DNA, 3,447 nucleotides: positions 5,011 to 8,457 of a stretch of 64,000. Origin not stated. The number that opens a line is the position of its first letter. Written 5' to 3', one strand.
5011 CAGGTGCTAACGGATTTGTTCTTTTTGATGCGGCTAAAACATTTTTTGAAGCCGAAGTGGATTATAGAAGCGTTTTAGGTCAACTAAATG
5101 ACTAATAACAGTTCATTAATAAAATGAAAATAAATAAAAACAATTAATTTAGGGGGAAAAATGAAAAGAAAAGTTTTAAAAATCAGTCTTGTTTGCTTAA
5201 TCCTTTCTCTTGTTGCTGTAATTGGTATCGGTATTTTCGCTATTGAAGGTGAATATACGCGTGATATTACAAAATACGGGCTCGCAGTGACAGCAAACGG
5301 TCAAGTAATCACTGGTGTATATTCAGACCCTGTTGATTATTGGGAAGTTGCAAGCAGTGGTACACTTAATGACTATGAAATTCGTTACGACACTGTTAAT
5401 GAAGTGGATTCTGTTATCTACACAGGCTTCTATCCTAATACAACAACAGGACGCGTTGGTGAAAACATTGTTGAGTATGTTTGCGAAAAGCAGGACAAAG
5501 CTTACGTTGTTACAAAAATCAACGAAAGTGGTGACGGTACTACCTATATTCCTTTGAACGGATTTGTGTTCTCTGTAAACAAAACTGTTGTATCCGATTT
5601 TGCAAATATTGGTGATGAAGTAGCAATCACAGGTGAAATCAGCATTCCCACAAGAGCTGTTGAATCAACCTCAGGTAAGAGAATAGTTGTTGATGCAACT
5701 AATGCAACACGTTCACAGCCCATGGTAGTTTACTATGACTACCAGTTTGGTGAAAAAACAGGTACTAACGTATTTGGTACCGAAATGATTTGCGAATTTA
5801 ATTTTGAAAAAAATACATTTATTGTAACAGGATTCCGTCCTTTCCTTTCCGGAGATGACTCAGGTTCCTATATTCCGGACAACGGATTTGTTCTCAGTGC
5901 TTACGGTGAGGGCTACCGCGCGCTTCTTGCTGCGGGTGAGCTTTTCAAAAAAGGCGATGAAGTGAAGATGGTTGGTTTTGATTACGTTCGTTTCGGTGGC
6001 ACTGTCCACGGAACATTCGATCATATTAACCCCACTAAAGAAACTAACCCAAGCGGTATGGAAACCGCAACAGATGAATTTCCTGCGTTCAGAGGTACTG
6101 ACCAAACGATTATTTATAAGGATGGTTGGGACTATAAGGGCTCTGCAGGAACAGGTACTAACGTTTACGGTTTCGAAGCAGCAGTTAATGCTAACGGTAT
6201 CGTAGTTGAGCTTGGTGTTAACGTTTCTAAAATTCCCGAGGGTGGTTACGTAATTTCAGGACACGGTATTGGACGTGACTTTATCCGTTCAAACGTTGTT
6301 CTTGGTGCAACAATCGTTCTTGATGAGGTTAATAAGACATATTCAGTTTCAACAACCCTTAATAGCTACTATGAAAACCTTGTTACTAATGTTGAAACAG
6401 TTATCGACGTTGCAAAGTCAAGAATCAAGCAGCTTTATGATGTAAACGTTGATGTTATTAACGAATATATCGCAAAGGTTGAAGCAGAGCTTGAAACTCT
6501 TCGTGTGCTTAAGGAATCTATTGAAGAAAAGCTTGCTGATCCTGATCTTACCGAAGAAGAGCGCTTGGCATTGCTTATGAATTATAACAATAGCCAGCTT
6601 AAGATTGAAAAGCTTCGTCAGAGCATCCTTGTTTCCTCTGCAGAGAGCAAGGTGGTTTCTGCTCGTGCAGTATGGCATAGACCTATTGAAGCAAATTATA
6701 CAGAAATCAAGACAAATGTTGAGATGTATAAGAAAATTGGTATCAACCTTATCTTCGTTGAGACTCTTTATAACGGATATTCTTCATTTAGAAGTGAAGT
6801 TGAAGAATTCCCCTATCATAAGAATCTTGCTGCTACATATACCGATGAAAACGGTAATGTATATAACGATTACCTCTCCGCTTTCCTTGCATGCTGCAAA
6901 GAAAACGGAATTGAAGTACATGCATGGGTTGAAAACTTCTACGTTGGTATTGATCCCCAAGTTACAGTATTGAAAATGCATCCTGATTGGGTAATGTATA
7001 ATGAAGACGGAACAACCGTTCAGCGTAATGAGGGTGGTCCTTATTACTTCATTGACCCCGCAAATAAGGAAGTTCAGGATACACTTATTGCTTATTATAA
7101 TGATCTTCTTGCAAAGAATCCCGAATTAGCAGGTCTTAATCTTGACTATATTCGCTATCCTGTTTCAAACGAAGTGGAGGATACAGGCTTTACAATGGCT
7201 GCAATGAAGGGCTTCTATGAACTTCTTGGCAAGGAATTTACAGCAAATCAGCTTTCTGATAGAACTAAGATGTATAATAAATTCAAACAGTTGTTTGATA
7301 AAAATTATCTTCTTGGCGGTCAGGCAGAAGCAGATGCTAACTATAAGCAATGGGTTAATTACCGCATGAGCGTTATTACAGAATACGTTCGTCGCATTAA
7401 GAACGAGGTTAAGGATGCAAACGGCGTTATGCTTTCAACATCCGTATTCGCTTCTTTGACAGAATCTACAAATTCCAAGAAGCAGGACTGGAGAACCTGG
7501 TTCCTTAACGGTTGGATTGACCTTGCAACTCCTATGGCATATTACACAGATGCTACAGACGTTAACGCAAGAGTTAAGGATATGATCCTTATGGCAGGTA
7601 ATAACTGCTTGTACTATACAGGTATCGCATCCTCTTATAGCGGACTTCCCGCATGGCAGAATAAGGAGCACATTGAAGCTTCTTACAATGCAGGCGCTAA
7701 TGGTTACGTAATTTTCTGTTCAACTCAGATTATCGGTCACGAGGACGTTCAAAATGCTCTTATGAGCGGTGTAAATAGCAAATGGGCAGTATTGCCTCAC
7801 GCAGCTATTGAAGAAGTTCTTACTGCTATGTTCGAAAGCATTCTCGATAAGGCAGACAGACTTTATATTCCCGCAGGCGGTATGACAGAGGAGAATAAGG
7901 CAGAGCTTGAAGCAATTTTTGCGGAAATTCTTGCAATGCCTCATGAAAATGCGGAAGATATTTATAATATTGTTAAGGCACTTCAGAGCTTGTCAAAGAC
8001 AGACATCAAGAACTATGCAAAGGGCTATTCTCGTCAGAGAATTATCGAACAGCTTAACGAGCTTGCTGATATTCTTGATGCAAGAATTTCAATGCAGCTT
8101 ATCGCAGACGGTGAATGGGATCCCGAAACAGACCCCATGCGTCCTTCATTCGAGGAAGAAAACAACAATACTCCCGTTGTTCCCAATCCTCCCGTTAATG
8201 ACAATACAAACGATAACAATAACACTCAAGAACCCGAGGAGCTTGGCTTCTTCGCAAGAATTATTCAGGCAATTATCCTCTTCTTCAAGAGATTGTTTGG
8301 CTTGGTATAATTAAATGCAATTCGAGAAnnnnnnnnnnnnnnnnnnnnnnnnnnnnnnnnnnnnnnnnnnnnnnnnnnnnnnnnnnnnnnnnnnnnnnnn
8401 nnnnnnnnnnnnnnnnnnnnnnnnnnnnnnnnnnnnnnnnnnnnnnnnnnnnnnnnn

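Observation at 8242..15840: Shared C-terminal hydrophobic/amphipathic tail on three exported enzymes of the locus: possible unrecognised anchoring or sorting signal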

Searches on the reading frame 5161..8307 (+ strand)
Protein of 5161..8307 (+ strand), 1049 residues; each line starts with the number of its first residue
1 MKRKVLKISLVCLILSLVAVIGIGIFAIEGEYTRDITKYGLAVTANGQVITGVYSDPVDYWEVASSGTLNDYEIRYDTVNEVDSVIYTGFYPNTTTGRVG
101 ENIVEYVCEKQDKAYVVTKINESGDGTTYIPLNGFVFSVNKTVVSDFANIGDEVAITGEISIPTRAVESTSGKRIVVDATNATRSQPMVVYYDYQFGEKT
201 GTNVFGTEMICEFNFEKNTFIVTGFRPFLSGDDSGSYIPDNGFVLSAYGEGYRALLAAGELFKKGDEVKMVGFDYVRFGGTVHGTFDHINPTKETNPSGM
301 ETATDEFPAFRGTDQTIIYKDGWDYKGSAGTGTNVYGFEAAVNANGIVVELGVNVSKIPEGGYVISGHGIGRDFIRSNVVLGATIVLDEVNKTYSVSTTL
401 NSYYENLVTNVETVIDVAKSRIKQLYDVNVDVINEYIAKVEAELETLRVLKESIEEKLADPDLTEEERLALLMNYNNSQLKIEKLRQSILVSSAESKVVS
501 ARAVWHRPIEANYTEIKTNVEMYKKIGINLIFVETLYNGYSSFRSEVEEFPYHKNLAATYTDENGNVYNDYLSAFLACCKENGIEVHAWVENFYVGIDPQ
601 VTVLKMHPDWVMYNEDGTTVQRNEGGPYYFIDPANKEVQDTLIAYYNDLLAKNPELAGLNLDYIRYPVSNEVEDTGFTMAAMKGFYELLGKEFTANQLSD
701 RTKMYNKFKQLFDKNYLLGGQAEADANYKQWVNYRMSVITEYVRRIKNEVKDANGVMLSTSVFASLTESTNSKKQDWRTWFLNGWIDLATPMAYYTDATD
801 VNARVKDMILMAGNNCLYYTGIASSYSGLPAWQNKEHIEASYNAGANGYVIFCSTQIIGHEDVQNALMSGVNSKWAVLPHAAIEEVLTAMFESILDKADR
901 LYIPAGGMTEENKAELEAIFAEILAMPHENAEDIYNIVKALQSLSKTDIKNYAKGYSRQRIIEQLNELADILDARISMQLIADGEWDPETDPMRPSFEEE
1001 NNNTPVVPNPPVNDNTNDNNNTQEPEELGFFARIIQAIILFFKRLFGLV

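Call 7: search_protein_families(library=pfam, proteins=[window:5161-8307:+], max_evalue=0.01)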
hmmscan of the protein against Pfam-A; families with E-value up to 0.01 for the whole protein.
window:5161-8307:+ (1049 aa): 3 families
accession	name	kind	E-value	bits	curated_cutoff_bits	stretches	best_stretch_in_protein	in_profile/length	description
PF02638.21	GHL10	-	5.6e-17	62.2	27.9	1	515-804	20-271/311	Glycosyl hydrolase-like 10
PF02065.24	Melibiase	-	1.4e-05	24.7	27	1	564-676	98-199/347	Melibiase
PF14871.12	GHL6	-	0.0052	17.4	35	0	518-623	4-92/132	Hypothetical glycosyl hydrolase 6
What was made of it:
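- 5161..8310 (+): P1, 1049-aa exported GHL10-family glycosidase-like enzyme carrying the tail. PF02638 GHL10, 5.6e-17, residues 515-804 (call 7).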

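Call 8: search_protein_families(library=ncbifam, proteins=[window:5161-8307:+], max_evalue=1)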
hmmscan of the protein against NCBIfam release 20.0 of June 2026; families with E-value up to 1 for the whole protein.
window:5161-8307:+ (1049 aa): 0 families

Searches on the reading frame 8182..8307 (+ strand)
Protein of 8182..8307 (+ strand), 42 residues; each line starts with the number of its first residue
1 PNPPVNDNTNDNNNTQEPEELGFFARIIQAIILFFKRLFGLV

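Call 17: find_homologous_proteins(query=A2, max_evalue=10)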
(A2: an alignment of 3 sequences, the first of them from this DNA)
Query A2 (3 sequences) (42 aa, profile of the alignment): 1 proteins with E <= 10 among 3 candidates.
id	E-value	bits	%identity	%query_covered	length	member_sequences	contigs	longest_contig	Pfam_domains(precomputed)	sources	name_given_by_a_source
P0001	2.8e-13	68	47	95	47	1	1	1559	-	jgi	jgi:hypothetical protein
